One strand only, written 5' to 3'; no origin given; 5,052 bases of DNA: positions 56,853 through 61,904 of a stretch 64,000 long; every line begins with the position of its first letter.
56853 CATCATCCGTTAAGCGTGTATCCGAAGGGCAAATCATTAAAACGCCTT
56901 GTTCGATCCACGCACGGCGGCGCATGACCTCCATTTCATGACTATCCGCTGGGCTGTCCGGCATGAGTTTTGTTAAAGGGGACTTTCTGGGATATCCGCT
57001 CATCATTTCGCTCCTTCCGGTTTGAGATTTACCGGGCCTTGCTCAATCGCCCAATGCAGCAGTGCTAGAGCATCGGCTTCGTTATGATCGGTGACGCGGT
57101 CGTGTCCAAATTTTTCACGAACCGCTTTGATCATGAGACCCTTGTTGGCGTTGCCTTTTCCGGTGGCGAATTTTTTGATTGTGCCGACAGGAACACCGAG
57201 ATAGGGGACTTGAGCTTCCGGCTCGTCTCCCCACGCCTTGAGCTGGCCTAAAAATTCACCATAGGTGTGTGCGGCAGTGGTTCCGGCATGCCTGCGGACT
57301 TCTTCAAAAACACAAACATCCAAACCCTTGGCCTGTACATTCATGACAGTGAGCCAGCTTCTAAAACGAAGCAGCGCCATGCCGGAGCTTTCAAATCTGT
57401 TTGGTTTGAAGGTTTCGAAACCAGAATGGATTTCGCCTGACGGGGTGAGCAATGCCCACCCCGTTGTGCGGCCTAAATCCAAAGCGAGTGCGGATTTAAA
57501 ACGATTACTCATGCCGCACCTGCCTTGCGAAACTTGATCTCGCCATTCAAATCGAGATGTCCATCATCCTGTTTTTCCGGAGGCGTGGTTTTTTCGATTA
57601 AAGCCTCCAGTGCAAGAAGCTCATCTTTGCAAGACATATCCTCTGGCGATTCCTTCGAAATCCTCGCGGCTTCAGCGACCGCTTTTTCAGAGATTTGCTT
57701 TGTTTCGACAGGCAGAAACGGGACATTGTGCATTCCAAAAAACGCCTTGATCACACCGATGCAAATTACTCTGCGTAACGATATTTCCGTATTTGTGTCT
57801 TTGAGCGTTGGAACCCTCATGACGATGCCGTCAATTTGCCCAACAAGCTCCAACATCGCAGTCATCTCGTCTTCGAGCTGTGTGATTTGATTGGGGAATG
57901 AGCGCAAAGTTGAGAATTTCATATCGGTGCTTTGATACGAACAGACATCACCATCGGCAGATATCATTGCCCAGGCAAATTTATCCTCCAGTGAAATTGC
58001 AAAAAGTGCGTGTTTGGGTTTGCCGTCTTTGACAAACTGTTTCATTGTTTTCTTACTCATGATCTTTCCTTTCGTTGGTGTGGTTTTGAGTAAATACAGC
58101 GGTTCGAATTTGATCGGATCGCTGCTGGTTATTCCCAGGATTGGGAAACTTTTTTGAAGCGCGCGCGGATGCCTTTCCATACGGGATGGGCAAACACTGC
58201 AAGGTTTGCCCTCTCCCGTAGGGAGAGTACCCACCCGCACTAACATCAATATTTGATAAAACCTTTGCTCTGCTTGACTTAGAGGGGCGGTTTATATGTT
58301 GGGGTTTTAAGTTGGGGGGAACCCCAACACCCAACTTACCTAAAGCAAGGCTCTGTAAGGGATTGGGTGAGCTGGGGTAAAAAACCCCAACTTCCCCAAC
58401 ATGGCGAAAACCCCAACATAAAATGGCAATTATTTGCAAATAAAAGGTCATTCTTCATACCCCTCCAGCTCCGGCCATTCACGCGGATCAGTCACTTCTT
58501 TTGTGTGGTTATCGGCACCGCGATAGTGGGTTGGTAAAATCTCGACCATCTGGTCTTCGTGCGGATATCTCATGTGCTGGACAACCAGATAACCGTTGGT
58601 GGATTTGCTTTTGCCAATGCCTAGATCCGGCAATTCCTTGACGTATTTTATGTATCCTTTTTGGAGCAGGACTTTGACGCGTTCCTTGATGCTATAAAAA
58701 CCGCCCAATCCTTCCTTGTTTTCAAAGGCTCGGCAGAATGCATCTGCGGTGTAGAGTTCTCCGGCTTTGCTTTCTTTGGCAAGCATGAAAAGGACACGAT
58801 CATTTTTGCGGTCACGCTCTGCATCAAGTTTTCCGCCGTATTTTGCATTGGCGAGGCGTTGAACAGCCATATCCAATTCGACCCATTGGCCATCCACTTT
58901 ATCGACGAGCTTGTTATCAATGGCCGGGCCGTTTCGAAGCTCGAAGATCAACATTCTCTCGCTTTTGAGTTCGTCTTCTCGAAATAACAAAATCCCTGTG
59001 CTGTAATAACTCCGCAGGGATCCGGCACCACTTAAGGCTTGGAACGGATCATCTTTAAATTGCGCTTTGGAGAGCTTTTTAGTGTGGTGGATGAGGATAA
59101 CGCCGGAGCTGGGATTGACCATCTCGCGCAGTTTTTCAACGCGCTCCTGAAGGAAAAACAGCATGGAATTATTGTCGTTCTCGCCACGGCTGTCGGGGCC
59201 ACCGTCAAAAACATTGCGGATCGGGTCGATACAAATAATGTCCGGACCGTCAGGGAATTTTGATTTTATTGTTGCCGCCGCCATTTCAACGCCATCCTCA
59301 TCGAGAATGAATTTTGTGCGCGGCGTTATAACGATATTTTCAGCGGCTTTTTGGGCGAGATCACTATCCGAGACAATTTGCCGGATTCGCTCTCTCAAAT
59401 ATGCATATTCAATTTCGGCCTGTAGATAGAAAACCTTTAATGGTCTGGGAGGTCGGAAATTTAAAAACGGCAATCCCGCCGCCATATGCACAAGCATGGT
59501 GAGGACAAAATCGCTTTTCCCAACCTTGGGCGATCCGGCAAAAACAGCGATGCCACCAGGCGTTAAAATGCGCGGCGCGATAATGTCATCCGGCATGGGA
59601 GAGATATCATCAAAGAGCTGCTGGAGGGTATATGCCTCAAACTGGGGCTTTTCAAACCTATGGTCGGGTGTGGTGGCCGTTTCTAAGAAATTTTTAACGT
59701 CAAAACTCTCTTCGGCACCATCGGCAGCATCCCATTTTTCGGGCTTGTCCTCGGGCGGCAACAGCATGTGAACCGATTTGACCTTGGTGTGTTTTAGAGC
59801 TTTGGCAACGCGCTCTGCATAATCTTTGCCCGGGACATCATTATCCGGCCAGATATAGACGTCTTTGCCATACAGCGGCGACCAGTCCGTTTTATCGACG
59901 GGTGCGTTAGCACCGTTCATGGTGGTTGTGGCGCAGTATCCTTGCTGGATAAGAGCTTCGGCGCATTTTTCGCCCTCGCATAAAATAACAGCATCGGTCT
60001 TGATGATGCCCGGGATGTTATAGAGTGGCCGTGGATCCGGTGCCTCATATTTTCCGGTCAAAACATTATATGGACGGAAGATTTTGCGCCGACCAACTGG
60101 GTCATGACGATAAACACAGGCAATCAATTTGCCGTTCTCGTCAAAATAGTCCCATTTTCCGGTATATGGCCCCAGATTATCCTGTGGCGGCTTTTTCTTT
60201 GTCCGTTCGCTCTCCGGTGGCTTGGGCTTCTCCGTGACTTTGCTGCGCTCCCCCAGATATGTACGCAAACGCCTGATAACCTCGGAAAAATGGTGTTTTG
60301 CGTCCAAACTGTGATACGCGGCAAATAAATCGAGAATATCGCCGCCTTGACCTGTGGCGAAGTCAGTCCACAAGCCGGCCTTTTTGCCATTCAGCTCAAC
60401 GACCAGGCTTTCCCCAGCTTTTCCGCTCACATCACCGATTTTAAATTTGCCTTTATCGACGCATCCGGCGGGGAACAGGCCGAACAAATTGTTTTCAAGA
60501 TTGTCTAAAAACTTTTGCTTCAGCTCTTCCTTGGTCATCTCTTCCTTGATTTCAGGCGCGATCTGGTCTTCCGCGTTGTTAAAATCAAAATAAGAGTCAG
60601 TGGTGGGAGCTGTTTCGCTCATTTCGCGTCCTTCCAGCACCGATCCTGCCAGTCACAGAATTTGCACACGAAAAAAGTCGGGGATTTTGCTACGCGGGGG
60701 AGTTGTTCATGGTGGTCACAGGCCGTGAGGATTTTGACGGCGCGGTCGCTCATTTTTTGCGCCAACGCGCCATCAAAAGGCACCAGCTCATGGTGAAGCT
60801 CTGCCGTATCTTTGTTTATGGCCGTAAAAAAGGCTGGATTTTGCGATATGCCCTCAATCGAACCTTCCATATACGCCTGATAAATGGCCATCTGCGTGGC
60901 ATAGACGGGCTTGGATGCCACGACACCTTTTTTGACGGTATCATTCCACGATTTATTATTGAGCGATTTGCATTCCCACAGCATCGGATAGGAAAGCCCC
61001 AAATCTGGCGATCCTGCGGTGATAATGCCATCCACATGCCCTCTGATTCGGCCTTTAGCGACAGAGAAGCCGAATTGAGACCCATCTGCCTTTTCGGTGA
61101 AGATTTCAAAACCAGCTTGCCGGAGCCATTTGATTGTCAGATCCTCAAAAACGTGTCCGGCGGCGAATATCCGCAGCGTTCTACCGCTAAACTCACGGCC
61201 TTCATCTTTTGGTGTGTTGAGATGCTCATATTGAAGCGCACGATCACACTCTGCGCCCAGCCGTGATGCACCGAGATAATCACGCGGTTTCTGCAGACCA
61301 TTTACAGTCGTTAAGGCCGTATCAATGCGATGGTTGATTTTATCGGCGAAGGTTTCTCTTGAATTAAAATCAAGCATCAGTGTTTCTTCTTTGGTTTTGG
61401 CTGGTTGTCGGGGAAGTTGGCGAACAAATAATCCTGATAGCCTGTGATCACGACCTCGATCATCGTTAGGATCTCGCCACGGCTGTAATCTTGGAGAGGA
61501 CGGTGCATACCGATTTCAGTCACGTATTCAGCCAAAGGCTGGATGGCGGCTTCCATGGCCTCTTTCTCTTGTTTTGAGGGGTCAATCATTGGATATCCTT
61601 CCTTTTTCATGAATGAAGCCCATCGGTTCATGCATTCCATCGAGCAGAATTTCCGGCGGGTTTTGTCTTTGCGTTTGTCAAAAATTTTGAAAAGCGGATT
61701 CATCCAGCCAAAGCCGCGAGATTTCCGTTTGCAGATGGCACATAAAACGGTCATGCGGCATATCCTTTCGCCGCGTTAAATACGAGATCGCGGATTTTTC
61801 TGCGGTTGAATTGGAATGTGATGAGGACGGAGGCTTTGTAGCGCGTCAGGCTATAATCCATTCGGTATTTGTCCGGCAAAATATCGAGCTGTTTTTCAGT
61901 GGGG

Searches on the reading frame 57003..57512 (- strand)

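Call 9: search_protein_families(library=pfam, proteins=[window:57003-57512:-], max_evalue=0.1)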
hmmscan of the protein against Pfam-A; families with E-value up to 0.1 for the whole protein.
window:57003-57512:- (169 aa): 0 families

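Call 10: search_protein_families(library=phrogs, proteins=[window:57003-57512:-], max_evalue=0.01)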
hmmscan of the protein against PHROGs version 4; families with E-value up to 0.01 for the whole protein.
window:57003-57512:- (169 aa): 3 families
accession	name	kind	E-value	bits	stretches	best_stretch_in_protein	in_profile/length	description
phrog_159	-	DNA, RNA and nucleotide metabolism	2.9e-23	83.4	1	9-160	91-251/330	RuvC-like Holliday junction resolvase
phrog_18320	-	unknown function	1.7e-20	74.3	1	62-158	17-124/137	-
phrog_1770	-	DNA, RNA and nucleotide metabolism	0.0036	18.3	1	9-158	7-150/158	Holliday junction resolvase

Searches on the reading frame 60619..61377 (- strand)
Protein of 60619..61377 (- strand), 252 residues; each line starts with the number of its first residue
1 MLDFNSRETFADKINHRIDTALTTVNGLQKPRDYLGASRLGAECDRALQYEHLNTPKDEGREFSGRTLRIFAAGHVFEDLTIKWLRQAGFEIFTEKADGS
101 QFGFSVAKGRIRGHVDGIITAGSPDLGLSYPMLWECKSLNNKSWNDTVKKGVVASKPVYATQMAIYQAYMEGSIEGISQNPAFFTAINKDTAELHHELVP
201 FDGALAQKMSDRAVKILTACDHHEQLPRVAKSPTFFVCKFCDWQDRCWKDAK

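Call 35: search_protein_families(library=pfam, proteins=[window:60619-61377:-], max_evalue=0.01)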
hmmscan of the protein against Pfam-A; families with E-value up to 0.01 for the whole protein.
window:60619-61377:- (252 aa): 0 families

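Call 88: search_protein_families(library=phrogs, proteins=[window:60619-61377:-], max_evalue=0.001)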
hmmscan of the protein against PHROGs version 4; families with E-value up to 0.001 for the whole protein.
window:60619-61377:- (252 aa): 3 families
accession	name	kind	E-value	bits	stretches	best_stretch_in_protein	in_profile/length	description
phrog_1990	-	DNA, RNA and nucleotide metabolism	2.2e-77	261.3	1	6-251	9-239/290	Cas4-domain exonuclease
phrog_1706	-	DNA, RNA and nucleotide metabolism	3.4e-06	27.7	1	9-250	19-245/293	CRISPR/Cas system associated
phrog_1674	-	DNA, RNA and nucleotide metabolism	0.00099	19.4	0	32-244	47-259/276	exonuclease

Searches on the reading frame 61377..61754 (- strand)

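Call 35: search_protein_families(library=pfam, proteins=[window:61377-61754:-], max_evalue=0.01)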
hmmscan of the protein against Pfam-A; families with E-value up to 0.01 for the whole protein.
window:61377-61754:- (125 aa): 1 family
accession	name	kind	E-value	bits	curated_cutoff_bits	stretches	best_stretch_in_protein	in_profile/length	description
PF20121.4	DUF6511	-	2.5e-21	76.3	28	1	56-111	1-56/69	Family of unknown function (DUF6511)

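Call 88: search_protein_families(library=phrogs, proteins=[window:61377-61754:-], max_evalue=0.001)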
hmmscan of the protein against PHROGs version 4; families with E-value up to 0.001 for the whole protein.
window:61377-61754:- (125 aa): 1 family
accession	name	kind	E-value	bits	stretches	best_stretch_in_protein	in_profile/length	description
phrog_21342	-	unknown function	2.2e-25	90.6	1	2-121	2-132/157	-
